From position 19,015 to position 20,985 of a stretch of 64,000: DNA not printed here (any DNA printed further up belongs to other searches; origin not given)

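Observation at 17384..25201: Three tandem GT-C glycosyltransferase paralogs plus an FtsX/ABC exporter appended to the hopanoid cluster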

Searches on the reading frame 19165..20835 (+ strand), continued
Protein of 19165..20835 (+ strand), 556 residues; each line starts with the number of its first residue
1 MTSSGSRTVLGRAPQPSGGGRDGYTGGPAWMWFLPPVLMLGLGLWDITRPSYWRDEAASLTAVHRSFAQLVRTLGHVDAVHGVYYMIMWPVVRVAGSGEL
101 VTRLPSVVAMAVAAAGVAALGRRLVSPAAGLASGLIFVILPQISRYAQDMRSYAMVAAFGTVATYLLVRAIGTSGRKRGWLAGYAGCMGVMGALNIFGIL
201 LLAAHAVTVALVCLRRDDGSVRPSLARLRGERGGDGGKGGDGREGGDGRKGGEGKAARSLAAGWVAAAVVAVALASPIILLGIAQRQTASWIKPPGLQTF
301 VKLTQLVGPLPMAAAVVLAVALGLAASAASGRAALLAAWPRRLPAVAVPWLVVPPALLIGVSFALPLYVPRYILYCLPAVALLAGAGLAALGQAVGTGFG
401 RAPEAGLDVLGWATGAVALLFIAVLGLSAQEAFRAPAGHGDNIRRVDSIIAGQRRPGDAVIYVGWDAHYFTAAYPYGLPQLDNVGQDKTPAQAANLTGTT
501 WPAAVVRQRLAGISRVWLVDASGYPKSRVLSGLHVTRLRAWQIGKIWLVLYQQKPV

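Call 27: search_protein_families(library=pfam, proteins=[L020:2018-3292:-, L020:3380-4540:+, L020:4524-5135:-, L020:5964-9221:-, L020:14176-15039:-, L040:2165-3409:-, L040:3427-4641:+, L040:4625-5233:-, L040:6056-9292:-, L040:15256-16230:-])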
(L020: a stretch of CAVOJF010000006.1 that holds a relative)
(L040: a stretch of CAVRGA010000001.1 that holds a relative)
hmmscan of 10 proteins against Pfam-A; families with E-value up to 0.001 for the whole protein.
L020:2018-3292:- (424 aa): 5 families
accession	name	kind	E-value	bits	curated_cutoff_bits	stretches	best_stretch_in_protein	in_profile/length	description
PF13527.13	Acetyltransf_9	-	8e-31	107.1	25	1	13-138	2-126/127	Acetyltransferase (GNAT) domain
PF17668.7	Acetyltransf_17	-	7.9e-19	68.8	25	1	192-304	1-106/114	Acetyltransferase (GNAT) domain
PF13530.11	SCP2_2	-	7.6e-17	62.2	23.2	1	316-420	1-104/105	Sterol carrier protein domain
PF00583.31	Acetyltransf_1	-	8.1e-06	26.5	20.7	1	33-108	13-83/116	Acetyltransferase (GNAT) family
PF13508.13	Acetyltransf_7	-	3.5e-05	24.5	27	1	52-136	3-82/84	Acetyltransferase (GNAT) domain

L020:3380-4540:+ (386 aa): 1 family
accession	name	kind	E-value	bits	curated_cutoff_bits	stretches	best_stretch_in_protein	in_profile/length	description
PF07228.17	SpoIIE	-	9.8e-29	101.1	25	1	200-381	2-187/192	Stage II sporulation protein E (SpoIIE)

L020:4524-5135:- (203 aa): 2 families
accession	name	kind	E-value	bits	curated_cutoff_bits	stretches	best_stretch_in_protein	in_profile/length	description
PF03029.23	ATP_bind_1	-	2.8e-32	112.9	27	1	23-191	1-239/240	Conserved hypothetical ATP binding protein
PF00009.33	GTP_EFTU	-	0.00015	21.8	26.5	1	19-187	4-184/188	Elongation factor Tu GTP binding domain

L020:5964-9221:- (1085 aa): 2 families
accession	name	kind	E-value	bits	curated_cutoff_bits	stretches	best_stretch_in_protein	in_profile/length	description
PF08376.15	NIT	-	2.1e-16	61.5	24.9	1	59-290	4-234/239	Nitrate and nitrite sensing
PF02518.31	HATPase_c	-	2.4e-09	38.1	26.4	1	517-621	5-109/111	Histidine kinase-, DNA gyrase B-, and HSP90-like ATPase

L020:14176-15039:- (287 aa): 3 families
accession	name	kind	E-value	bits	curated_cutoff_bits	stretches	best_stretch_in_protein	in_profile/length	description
PF04954.18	SIP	-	4.3e-29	101.9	26.3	1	153-270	1-118/119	Siderophore-interacting protein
PF08021.17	FAD_binding_9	-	1.6e-16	61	23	2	92-146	64-119/120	Siderophore-interacting FAD-binding domain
PF00970.30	FAD_binding_6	-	5.5e-05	23.9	21.1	1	52-147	2-97/99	Oxidoreductase FAD-binding domain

L040:2165-3409:- (414 aa): 4 families
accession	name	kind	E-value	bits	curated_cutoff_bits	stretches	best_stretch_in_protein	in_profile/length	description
PF13527.13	Acetyltransf_9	-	5.7e-31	107.6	25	1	7-131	2-125/127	Acetyltransferase (GNAT) domain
PF17668.7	Acetyltransf_17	-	4.2e-20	72.9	25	1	182-295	1-110/114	Acetyltransferase (GNAT) domain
PF13530.11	SCP2_2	-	5.6e-18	65.9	23.2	1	307-409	2-103/105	Sterol carrier protein domain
PF00583.31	Acetyltransf_1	-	3.1e-05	24.6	20.7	1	26-101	12-82/116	Acetyltransferase (GNAT) family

L040:3427-4641:+ (404 aa): 1 family
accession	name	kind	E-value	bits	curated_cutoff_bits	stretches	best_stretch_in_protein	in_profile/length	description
PF07228.17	SpoIIE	-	1.4e-27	97.3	25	1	218-398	2-186/192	Stage II sporulation protein E (SpoIIE)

L040:4625-5233:- (202 aa): 2 families
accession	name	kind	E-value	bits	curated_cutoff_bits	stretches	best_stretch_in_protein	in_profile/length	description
PF03029.23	ATP_bind_1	-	1.9e-33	116.7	27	1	23-191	1-239/240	Conserved hypothetical ATP binding protein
PF00009.33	GTP_EFTU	-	0.00062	19.8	26.5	1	19-158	4-145/188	Elongation factor Tu GTP binding domain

L040:6056-9292:- (1078 aa): 2 families
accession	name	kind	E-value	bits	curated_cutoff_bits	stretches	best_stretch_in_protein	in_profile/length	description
PF08376.15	NIT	-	6.4e-12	46.8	24.9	1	62-281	7-226/239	Nitrate and nitrite sensing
PF02518.31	HATPase_c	-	1.1e-09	39.2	26.4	1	516-617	5-106/111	Histidine kinase-, DNA gyrase B-, and HSP90-like ATPase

L040:15256-16230:- (324 aa): 3 families
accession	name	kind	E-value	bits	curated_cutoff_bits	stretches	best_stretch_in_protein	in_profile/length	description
PF04954.18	SIP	-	1.4e-27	97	26.3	1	193-311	1-119/119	Siderophore-interacting protein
PF08021.17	FAD_binding_9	-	1.2e-16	61.4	23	1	132-186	64-119/120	Siderophore-interacting FAD-binding domain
PF00970.30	FAD_binding_6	-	9.3e-06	26.4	21.1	1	92-187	2-97/99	Oxidoreductase FAD-binding domain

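Call 32: predict_structure(alignment_id=A2)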
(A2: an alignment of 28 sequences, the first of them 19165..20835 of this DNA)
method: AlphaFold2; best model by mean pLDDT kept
length: 556 residues; sequences in the alignment: 28
mean_pLDDT: 78.0   pTM: 0.79
mean pLDDT of the five models: 78.0, 75.6, 75.4, 70.8, 59.1
residues with pLDDT >= 90: 154; 70-90: 249; 50-70: 119; < 50: 34
segments of 3 or more residues with pLDDT < 50: 1-23, 242-247
pLDDT, mean of each block of 10 residues (from residue 1): 32 30 62 93 75 65 79 69 84 83 87 96 92 93 66 86 95 85 95 85 93 70 55 51 51 77 93 86 63 65 63 87 91 88 93 88 75 82 93 78 63 85 79 59 83 91 77 72 84 72 90 90 79 87 88 82
secondary structure, 60 per line:
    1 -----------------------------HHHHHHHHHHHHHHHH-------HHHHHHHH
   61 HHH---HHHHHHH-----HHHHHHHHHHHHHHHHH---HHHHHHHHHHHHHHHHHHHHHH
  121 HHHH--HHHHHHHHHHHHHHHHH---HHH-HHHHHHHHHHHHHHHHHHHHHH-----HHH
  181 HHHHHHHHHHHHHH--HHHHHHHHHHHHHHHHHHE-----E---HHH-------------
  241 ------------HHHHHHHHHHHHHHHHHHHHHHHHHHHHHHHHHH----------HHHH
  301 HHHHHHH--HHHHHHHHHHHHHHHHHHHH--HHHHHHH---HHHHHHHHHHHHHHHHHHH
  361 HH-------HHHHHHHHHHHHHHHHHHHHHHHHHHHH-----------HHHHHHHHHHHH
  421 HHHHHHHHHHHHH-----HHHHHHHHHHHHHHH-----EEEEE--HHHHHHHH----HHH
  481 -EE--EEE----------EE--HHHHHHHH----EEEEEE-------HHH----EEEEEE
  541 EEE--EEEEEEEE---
elements in order: H30-45 H53-63 H67-73 H79-95 H99-124 H127-143 H151-172 H178-194 H197-214 H253-286 H297-307 H310-329 H332-338 H342-362 H370-397 H409-433 H439-453 E459-463 H466-473 E486-488 H503-510 E515-520 E535-543 E546-553

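Call 38: fold_search(model_id=the predicted structure, library=pdb)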
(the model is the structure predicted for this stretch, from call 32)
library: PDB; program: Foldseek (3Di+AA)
matches with E <= 10: 313; with E <= 0.001: 20
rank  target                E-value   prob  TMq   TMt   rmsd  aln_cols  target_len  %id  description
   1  8if8_C                3.5e-07  1.00  0.45  0.43  12.9       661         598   15  Arabinosyltransferase AftA (released 2023-05-31)
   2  8if8_B                1.1e-06  1.00  0.44  0.40  12.0       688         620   13  Arabinosyltransferase AftA (released 2023-05-31)
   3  5ezm                  1.4e-06  1.00  0.47  0.49  12.1       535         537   16  Crystal Structure of ArnT from Cupriavidus metallidurans in the apo state (released 2016-02-17)
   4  9n9j_I                1.5e-06  1.00  0.45  0.38  13.3       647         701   13  Structure of a GRP94 folding intermediate engaged with a CCDC134- and FKBP11-bound secretory translocon (released 2025-11-19)
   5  5f15                  3.3e-06  1.00  0.50  0.51  12.2       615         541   15  Crystal Structure of ArnT from Cupriavidus metallidurans bound to Undecaprenyl phosphate (released 2016-02-17)
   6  8b6l_I                5.3e-06  1.00  0.43  0.36  14.8       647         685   12  Subtomogram average of the human Sec61-TRAP-OSTA-translocon (released 2022-12-07)
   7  6s7t_A                2.1e-05  1.00  0.45  0.37  13.0       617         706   13  Cryo-EM structure of human oligosaccharyltransferase complex OST-B (released 2019-12-18)
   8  7oci_F                3.2e-05  1.00  0.50  0.45  10.6       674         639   11  Cryo-EM structure of yeast Ost6p containing oligosaccharyltransferase complex (released 2022-02-16)
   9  6s7o_A                4.5e-05  1.00  0.45  0.39  11.8       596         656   12  Cryo-EM structure of human oligosaccharyltransferase complex OST-A (released 2019-12-18)
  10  8age_A                6.1e-05  1.00  0.47  0.41  10.8       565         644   11  Structure of yeast oligosaccharylransferase complex with acceptor peptide bound (released 2022-12-07)
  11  6ezn_F                1.2e-04  1.00  0.49  0.43  12.5       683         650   11  Cryo-EM structure of the yeast oligosaccharyltransferase (OST) complex (released 2018-01-17)
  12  8agb_A                2.2e-04  1.00  0.44  0.39  11.5       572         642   11  Structure of yeast oligosaccharylransferase complex with lipid-linked oligosaccharide bound (released 2022-12-07)
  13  9s6u_A                2.8e-04  1.00  0.52  0.52   8.4       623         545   10  Ternary cryo-EM structure of human ALG9 with Dol25-PP-GlcNAc2Man8, Dol25-P-Man and Fab (released 2026-03-18)
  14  3wak                  2.9e-04  1.00  0.46  0.32  12.4       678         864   11  Crystal structure of the Archaeoglobus fulgidus oligosaccharyltransferase (O29867_ARCFU) in the apo form (released 2013-10-30)
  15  7zli_A                3.4e-04  1.00  0.43  0.37  11.0       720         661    9  Cryo-EM structure of C-mannosyltransferase CeDPY19, in complex with Dol25-P-Man and bound to CMT2-Fab and anti-Fab nan (released 2023-01-11)
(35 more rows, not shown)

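Call 46: search_protein_families(library=pfam, proteins=[L024:7264-9357:+, L035:6896-9019:+, L035:3995-6211:+, L035:4025-6346:-, L035:170-1825:+, L035:2873-3586:+, L035:3220-4110:+])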
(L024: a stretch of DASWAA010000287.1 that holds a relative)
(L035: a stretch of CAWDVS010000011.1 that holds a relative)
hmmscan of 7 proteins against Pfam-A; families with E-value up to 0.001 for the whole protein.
L024:7264-9357:+ (697 aa): 2 families
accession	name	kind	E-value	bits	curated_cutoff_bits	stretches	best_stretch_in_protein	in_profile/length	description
PF13249.12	SQHop_cyclase_N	-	2.6e-46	158.6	26.2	2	83-362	2-285/291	Squalene-hopene cyclase N-terminal domain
PF13243.12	SQHop_cyclase_C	-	2.8e-19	69.8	26.1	1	498-643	149-290/319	Squalene-hopene cyclase C-terminal domain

L035:6896-9019:+ (707 aa): 11 families
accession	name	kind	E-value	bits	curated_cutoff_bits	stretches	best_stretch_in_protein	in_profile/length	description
PF01593.30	Amino_oxidase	-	1.7e-41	143.4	19.8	1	27-469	1-443/443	Flavin containing amine oxidoreductase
PF01266.30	DAO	-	5.5e-15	56.2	27.9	2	19-58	1-41/353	FAD dependent oxidoreductase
PF12831.13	FAD_oxidored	-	8.1e-11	42.3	27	1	20-98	2-79/416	FAD dependent oxidoreductase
PF13450.12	NAD_binding_8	-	5.8e-10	39.7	21.9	1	22-84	1-65/68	NAD(P)-binding Rossmann-like domain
PF07992.20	Pyr_redox_2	-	6.3e-06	26.3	26.1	1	19-52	2-31/291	Pyridine nucleotide-disulphide oxidoreductase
PF01134.28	GIDA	-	6.9e-06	25.8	22.1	1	20-46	2-28/391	Glucose inhibited division protein A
PF01946.23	Thi4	-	0.00011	21.9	26.2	1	20-61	20-62/235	Thi4 family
PF00070.33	Pyr_redox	-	0.00015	22.7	22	0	19-53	1-35/82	Pyridine nucleotide-disulphide oxidoreductase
PF01494.25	FAD_binding_3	-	0.00019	21.2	22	1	20-51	4-35/349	FAD binding domain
PF03486.20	HI0933_like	-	0.00074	19.5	50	0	19-53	2-36/244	HI0933-like protein Rossmann domain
PF05834.18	Lycopene_cycl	-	0.00075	19.1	23.4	0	20-65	2-52/380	Lycopene cyclase protein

L035:3995-6211:+ (738 aa): 0 families

L035:4025-6346:- (773 aa): 3 families
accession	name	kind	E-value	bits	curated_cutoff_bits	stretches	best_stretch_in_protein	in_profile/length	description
PF08376.15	NIT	-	1.2e-10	42.6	24.9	1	61-266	5-205/239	Nitrate and nitrite sensing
PF02518.31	HATPase_c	-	7.9e-10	39.6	26.4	1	523-627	5-109/111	Histidine kinase-, DNA gyrase B-, and HSP90-like ATPase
PF00672.30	HAMP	-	0.00021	22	25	0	335-400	2-49/53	HAMP domain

L035:170-1825:+ (551 aa): 1 family
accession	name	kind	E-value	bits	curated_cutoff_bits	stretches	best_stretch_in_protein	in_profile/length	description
PF07228.17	SpoIIE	-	5.4e-30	105.2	25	1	367-547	4-188/192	Stage II sporulation protein E (SpoIIE)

L035:2873-3586:+ (237 aa): 0 families

L035:3220-4110:+ (296 aa): 0 families

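Call 60: search_protein_families(library=pfam, proteins=[window:19165-20835:+], max_evalue=10)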
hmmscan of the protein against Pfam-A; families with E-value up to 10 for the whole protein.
window:19165-20835:+ (556 aa): 3 families
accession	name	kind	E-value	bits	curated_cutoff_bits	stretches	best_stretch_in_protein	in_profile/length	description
PF13231.12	PMT_2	-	2.4e-08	34.8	26.1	1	85-211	7-130/160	Dolichyl-phosphate-mannose-protein mannosyltransferase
PF04663.18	Phenol_monoox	-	0.093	13.3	27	1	456-480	8-33/66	Phenol hydroxylase conserved region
PF22807.2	TrAA12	-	0.54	8.9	30.9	1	230-276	407-453/463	TrAA12-like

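Call 82: search_protein_families(library=pfam, proteins=[L036:13734-15560:+, L036:15557-16519:-, L076:4570-6348:+, L076:11486-13192:-, L076:13957-15417:+, L034:11888-13186:+, L034:13161-13961:+, L046:8348-9460:+, L046:3930-5567:+, L046:5616-6668:-])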
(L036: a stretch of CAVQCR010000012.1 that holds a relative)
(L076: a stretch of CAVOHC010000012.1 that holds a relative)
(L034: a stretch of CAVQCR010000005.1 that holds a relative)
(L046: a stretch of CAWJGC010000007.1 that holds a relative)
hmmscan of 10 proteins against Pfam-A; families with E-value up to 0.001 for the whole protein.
L036:13734-15560:+ (608 aa): 3 families
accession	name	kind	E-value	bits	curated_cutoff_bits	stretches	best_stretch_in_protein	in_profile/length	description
PF00682.25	HMGL-like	-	1.1e-68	231.9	29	1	68-352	2-260/260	HMGL-like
PF22615.1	IPMS_D2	-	4.6e-34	117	27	1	369-442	1-66/66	Alpha-isopropylmalate synthase, post-catalytic domain-like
PF08502.15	LeuA_dimer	-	8.7e-23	81.1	24.9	1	471-602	1-130/131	LeuA allosteric (dimerisation) domain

L036:15557-16519:- (320 aa): 1 family
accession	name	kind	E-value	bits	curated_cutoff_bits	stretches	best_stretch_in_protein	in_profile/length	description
PF07179.17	SseB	-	1.1e-10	42.2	21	1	80-197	2-122/124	SseB protein N-terminal domain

L076:4570-6348:+ (592 aa): 2 families
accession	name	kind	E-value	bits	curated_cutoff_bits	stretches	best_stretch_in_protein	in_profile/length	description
PF00561.26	Abhydrolase_1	-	2e-16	60.9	25.8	1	140-348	2-146/245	alpha/beta hydrolase fold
PF08386.16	Abhydrolase_4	-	6.3e-16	58.8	21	1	462-557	4-101/103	TAP-like protein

L076:11486-13192:- (568 aa): 1 family
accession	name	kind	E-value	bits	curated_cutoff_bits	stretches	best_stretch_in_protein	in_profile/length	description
PF01642.28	MM_CoA_mutase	-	4.3e-205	682.5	22.1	1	40-560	2-512/512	Methylmalonyl-CoA mutase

L076:13957-15417:+ (486 aa): 1 family
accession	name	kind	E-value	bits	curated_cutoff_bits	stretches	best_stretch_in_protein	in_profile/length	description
PF02012.26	BNR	-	9.9e-06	25.2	27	0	421-430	2-11/12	BNR/Asp-box repeat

L034:11888-13186:+ (432 aa): 1 family
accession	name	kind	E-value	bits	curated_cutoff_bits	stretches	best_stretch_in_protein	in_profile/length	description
PF00291.31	PALP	-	1.5e-44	152.9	35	1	97-415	4-295/295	Pyridoxal-phosphate dependent enzyme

L034:13161-13961:+ (266 aa): 1 family
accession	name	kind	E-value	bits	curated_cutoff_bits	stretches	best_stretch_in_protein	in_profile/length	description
PF00290.26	Trp_syntA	-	1.7e-57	194.8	27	1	13-243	2-235/259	Tryptophan synthase alpha chain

L046:8348-9460:+ (370 aa): 0 families

L046:3930-5567:+ (545 aa): 2 families
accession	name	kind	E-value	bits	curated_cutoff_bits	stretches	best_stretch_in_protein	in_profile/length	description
PF00152.25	tRNA-synt_2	-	2.3e-75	254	25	1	206-541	3-306/308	tRNA synthetases class II (D, K and N)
PF01336.31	tRNA_anti-codon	-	3.3e-15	56.2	27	1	112-185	3-72/75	OB-fold nucleic acid binding domain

L046:5616-6668:- (350 aa): 1 family
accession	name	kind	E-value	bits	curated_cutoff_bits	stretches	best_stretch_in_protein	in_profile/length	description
PF00877.26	NLPC_P60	-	8e-26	90.5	23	1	251-338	1-91/105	NlpC/P60 family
